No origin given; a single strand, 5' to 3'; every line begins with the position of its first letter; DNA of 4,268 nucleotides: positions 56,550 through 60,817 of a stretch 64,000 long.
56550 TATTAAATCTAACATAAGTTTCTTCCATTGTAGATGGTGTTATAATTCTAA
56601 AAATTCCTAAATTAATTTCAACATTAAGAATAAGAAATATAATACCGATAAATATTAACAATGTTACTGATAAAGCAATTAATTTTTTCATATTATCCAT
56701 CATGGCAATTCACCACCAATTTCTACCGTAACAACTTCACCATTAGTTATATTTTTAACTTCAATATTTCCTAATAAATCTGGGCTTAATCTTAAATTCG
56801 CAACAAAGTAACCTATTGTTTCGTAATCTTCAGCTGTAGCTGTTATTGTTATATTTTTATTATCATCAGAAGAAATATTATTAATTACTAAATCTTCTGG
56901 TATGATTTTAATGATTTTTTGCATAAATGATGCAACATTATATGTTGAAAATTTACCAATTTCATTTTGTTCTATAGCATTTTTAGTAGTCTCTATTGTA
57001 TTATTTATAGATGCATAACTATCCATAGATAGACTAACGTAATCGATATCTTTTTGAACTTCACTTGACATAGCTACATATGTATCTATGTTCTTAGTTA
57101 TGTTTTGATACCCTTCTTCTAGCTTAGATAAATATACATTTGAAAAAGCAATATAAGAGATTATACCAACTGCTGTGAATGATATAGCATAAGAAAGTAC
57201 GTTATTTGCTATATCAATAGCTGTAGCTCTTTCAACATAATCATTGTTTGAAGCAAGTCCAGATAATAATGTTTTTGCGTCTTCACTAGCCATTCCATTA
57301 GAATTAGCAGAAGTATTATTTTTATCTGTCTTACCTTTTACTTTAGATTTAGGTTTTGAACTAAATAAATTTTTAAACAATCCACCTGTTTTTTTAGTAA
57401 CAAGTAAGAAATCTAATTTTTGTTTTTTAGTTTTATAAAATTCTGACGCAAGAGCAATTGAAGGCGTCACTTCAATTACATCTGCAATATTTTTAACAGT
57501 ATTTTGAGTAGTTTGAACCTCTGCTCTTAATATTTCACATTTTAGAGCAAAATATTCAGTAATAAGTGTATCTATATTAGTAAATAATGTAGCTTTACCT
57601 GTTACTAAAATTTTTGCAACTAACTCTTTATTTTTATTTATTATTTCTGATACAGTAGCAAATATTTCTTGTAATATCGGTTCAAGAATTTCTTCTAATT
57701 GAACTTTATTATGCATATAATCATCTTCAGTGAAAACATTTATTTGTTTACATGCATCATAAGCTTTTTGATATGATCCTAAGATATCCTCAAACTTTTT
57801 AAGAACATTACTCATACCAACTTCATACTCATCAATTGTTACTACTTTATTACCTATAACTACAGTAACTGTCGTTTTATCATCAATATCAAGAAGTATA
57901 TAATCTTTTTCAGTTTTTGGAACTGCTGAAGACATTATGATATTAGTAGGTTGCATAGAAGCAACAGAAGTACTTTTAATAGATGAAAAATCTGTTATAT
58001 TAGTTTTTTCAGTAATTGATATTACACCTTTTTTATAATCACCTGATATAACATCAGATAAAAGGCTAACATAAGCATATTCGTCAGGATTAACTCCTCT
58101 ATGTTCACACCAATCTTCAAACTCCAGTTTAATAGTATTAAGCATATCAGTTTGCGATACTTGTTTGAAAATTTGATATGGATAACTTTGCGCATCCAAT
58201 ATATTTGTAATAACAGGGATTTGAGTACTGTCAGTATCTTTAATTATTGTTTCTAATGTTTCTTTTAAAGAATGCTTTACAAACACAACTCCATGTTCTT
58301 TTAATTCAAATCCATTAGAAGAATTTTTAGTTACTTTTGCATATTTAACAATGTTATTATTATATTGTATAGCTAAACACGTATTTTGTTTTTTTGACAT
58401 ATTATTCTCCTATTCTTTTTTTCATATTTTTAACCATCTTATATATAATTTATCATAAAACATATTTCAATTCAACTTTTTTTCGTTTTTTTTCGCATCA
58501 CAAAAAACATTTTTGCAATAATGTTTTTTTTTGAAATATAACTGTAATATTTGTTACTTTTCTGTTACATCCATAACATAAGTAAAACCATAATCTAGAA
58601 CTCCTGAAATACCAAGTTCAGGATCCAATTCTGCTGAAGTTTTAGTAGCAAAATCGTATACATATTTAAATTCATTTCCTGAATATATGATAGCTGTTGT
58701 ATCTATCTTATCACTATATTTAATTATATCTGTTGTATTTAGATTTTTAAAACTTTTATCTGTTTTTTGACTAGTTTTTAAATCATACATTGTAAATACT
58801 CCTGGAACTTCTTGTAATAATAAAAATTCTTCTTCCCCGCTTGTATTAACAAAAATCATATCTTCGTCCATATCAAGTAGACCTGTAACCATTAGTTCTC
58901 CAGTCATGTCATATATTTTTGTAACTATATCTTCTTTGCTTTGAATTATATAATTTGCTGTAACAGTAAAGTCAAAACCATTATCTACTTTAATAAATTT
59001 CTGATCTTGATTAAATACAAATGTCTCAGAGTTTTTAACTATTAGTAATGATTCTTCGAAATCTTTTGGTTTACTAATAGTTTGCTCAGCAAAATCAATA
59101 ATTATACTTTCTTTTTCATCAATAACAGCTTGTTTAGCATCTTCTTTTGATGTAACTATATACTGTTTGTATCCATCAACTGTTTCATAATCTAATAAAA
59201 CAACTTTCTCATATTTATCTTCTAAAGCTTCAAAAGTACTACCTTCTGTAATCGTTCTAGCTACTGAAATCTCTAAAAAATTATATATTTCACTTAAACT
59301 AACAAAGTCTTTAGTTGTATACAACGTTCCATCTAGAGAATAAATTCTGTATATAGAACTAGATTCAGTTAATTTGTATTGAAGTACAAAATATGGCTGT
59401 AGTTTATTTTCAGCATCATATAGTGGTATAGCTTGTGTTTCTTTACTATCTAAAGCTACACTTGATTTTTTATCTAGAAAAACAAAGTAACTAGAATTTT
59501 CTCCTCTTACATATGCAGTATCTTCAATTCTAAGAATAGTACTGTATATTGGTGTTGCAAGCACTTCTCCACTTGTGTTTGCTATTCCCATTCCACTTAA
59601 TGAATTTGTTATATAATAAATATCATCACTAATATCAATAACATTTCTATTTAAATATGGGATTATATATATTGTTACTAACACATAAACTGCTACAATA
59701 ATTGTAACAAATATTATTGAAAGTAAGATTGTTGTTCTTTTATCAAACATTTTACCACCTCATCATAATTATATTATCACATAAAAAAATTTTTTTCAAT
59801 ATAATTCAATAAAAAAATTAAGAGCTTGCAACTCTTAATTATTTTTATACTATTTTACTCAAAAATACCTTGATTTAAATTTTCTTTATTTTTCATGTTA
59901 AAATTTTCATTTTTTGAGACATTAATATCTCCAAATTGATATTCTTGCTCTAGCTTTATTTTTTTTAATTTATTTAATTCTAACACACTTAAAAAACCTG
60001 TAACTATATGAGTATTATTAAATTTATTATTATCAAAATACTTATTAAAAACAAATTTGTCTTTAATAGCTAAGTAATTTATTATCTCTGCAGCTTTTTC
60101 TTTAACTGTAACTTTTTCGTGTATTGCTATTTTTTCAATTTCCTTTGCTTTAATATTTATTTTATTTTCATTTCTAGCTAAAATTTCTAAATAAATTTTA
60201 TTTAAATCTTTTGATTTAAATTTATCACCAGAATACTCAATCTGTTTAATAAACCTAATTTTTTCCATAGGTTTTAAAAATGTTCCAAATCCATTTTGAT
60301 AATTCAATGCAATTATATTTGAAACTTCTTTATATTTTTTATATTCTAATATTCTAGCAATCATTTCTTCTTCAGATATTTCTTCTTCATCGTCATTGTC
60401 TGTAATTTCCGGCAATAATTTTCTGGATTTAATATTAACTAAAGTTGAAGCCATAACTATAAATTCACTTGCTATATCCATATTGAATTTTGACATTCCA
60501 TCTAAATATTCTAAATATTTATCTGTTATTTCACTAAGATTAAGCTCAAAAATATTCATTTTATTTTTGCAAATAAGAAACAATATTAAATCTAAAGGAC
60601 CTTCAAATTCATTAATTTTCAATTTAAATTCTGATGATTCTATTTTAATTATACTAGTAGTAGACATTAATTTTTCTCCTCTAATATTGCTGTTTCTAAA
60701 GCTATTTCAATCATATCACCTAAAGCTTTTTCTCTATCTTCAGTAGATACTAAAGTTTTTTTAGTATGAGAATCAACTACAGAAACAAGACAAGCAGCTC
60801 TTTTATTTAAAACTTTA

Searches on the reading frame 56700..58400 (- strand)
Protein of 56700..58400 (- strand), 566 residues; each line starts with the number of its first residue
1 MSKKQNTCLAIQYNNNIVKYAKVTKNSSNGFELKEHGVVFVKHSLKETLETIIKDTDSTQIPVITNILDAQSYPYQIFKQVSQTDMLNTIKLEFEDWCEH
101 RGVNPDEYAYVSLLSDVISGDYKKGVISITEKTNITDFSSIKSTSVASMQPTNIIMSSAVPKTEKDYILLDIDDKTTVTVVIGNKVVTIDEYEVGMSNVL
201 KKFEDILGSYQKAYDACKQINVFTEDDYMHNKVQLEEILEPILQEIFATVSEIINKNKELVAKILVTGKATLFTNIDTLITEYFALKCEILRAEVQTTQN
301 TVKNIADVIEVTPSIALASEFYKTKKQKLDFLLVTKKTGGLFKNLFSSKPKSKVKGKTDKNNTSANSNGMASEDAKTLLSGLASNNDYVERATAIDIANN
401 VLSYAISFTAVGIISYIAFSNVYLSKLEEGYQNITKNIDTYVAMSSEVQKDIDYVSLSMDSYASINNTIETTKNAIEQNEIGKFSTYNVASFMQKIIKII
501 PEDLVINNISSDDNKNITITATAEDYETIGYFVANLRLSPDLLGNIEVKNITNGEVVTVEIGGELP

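Call 54: search_protein_families(library=pfam, proteins=[window:56700-58400:-], max_evalue=0.00001)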
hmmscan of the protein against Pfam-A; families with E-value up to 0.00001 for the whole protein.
window:56700-58400:- (566 aa): 1 family
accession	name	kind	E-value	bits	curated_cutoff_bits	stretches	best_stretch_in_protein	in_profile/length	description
PF05137.18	PilN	-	2.4e-07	31.1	22.8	1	492-555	2-63/78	Fimbrial assembly protein (PilN)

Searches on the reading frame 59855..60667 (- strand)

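Call 54: search_protein_families(library=pfam, proteins=[window:59855-60667:-], max_evalue=0.00001)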
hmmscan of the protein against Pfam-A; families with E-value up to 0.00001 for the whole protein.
window:59855-60667:- (270 aa): 1 family
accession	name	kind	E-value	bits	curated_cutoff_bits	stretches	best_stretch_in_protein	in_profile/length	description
PF02616.19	SMC_ScpA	-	3.1e-32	112.9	24.6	1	31-251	1-230/232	Segregation and condensation protein ScpA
